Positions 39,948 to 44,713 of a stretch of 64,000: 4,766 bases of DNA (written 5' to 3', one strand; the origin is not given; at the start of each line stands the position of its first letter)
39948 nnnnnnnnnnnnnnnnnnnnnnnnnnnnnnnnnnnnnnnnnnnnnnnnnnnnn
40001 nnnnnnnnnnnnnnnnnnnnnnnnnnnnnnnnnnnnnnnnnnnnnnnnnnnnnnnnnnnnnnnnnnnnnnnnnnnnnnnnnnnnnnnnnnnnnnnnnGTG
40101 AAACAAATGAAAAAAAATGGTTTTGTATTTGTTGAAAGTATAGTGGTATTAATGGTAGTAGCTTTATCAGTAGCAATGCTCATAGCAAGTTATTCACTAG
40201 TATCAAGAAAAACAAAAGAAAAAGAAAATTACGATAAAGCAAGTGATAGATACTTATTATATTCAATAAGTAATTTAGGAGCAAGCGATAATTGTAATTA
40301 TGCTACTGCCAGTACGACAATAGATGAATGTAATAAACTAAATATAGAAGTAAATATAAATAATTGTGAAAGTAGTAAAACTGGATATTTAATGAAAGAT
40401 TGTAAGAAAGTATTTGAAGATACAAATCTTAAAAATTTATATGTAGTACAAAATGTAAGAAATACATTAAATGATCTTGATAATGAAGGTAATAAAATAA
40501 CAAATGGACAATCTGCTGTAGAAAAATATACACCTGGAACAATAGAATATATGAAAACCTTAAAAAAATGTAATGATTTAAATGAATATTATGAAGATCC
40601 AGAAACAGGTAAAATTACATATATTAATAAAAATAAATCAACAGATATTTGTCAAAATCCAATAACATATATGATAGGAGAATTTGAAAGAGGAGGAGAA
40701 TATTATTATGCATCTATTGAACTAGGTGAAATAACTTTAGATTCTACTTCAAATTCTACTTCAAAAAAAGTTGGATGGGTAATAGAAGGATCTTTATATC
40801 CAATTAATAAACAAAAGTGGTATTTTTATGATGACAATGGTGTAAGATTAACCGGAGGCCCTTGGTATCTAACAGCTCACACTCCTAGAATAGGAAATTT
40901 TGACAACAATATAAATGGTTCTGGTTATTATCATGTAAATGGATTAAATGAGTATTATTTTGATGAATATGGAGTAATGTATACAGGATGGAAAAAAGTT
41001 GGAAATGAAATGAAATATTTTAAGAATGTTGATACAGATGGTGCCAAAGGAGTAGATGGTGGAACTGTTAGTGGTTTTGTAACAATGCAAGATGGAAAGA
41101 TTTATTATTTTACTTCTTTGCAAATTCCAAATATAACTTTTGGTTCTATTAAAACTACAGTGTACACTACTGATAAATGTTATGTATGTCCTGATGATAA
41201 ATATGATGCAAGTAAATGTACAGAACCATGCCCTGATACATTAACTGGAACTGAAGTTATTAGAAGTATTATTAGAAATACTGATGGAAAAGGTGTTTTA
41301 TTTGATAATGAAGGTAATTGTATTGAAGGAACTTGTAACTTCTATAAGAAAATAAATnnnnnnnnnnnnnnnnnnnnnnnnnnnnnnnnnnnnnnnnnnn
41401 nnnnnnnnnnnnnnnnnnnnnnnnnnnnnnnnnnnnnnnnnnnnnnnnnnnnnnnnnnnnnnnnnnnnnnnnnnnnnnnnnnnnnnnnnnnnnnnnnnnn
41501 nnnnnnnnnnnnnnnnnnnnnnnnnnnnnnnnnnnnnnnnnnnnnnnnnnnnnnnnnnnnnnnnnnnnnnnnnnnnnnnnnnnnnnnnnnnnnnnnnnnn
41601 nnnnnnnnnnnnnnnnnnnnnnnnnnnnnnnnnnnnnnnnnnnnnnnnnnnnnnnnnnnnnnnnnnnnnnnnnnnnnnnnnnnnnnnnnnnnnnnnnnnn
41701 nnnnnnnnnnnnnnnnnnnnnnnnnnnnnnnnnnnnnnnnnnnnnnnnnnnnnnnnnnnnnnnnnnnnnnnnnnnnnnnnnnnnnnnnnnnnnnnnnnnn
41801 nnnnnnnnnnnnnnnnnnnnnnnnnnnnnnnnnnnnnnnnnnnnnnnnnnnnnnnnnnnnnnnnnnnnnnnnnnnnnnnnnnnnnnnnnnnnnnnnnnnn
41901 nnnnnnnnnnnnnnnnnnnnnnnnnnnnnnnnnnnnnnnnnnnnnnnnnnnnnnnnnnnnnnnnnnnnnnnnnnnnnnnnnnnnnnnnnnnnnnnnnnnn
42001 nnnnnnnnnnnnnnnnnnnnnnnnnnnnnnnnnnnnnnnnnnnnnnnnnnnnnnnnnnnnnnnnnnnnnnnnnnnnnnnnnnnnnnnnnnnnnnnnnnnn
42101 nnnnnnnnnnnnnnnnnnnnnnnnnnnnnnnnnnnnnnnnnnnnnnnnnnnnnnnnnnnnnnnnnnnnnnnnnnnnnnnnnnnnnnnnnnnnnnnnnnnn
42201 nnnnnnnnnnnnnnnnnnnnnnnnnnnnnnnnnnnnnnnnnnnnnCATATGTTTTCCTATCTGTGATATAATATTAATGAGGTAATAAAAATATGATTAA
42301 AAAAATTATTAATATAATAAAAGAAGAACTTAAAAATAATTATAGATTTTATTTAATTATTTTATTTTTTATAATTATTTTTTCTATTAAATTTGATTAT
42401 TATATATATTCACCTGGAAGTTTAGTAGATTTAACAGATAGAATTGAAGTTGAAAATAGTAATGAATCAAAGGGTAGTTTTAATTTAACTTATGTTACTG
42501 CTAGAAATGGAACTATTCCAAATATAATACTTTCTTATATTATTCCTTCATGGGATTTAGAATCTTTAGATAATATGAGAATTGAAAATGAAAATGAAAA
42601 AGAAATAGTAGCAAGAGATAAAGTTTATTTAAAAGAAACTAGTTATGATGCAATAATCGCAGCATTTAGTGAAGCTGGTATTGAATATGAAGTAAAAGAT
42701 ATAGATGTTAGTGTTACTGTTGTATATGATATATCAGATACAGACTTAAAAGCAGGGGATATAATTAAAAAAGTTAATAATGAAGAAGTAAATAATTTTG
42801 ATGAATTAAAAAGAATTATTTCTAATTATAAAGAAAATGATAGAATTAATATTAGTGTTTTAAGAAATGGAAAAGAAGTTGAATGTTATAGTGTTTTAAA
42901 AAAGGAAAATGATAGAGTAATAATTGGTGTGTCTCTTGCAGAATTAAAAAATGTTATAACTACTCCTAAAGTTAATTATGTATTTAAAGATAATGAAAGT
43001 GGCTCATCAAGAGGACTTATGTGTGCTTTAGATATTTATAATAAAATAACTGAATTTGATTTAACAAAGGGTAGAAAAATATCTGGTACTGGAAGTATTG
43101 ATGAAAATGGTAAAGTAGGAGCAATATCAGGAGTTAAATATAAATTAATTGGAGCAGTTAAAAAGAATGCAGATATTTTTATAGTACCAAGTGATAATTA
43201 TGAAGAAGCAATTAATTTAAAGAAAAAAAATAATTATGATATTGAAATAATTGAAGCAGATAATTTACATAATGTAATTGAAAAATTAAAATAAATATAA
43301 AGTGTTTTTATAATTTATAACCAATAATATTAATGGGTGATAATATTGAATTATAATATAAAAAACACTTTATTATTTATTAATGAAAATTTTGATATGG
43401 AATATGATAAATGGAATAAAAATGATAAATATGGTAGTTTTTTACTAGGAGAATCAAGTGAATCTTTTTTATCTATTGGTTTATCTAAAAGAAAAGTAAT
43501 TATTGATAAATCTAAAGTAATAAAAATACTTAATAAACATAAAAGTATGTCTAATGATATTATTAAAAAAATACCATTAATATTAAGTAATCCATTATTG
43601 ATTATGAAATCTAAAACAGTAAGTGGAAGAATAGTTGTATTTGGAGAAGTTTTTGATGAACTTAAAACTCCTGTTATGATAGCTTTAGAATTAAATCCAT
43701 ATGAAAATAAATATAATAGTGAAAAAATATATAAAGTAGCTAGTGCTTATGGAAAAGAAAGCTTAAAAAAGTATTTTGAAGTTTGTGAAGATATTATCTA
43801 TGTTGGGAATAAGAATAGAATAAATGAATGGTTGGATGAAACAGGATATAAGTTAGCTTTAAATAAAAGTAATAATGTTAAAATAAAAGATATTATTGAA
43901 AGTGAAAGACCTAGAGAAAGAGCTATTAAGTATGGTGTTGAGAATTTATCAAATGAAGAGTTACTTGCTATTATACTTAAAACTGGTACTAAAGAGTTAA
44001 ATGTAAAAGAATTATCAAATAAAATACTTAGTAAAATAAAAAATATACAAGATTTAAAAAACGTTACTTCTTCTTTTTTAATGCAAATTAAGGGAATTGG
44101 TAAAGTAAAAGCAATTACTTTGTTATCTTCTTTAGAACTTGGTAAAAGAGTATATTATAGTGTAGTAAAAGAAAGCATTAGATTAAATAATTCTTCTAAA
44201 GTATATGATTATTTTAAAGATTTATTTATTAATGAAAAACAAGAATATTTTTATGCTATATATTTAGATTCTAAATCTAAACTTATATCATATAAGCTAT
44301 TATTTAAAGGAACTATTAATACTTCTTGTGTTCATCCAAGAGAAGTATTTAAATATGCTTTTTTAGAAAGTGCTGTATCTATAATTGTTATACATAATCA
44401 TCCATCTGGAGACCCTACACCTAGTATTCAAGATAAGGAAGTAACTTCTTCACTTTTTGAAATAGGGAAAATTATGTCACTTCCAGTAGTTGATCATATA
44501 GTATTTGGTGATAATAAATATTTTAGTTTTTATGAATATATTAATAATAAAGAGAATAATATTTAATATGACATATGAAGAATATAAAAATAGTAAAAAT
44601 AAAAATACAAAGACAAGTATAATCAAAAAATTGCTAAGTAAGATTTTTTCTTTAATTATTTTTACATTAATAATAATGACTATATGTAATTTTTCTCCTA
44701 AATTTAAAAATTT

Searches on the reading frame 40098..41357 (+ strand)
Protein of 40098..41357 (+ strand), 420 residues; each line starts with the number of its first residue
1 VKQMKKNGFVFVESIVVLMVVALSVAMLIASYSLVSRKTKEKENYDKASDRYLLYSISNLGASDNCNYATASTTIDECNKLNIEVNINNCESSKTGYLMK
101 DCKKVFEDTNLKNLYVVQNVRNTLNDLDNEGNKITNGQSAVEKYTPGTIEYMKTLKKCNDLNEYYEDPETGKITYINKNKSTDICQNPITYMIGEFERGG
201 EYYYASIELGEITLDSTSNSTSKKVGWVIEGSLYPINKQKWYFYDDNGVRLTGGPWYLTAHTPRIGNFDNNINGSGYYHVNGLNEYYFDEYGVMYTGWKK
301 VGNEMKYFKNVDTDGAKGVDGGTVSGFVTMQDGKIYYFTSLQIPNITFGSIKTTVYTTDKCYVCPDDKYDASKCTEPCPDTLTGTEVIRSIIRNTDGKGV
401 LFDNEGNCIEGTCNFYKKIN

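Call 72: search_protein_families(library=pfam, proteins=[window:40098-41357:+], max_evalue=0.0001)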
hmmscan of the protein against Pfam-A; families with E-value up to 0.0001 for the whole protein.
window:40098-41357:+ (420 aa): 1 family
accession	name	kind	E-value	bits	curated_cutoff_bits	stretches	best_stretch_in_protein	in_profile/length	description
PF19127.6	Choline_bind_3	-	3.8e-06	27.2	27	0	276-309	3-36/47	Choline-binding repeat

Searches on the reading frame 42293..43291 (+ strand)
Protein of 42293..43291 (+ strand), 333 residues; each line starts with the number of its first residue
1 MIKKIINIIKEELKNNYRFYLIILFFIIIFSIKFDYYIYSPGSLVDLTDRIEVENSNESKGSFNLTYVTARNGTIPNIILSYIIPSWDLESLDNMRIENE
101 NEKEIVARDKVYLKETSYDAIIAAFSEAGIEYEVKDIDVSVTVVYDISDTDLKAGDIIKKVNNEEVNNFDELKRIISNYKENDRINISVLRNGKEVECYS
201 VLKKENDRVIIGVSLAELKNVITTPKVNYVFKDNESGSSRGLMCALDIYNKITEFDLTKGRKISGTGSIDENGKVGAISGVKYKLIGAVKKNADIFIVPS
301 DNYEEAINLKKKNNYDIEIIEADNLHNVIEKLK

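Call 72: search_protein_families(library=pfam, proteins=[window:42293-43291:+], max_evalue=0.0001)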
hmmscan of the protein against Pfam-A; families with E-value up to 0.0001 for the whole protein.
window:42293-43291:+ (333 aa): 2 families
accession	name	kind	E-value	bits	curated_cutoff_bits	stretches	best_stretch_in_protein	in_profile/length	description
PF13180.12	PDZ_2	-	1.1e-08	35.6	27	1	133-197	8-75/80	PDZ domain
PF05362.19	Lon_C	-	5.9e-08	33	21.1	1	237-331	109-201/205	Lon protease (S16) C-terminal proteolytic domain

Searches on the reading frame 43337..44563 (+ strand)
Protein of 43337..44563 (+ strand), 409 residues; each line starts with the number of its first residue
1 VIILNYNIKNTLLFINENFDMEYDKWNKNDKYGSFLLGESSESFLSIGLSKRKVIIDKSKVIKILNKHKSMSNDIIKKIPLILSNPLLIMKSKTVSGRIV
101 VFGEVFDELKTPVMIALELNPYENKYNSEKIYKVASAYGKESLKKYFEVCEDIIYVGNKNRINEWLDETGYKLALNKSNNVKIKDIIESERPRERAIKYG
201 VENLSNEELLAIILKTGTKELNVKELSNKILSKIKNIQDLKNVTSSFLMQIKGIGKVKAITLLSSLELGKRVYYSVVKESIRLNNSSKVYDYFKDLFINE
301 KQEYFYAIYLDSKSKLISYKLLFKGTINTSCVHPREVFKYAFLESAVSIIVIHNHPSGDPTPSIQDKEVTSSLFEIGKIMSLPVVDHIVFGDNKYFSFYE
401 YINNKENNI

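Call 64: search_protein_families(library=pfam, proteins=[window:43337-44563:+], max_evalue=0.001)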
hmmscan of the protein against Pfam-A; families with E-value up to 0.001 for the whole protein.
window:43337-44563:+ (409 aa): 3 families
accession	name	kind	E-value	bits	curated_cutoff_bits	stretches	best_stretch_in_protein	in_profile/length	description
PF04002.20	RadC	-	1.3e-41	141.8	22.1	1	284-400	2-118/121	RadC-like JAB domain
PF20582.4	UPF0758_N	-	1.5e-24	86.3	27.1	1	183-260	1-77/77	UPF0758 N-terminal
PF18819.6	MuF_C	-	1e-17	64.5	27.6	1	62-159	3-99/103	Phage MuF-C-terminal domain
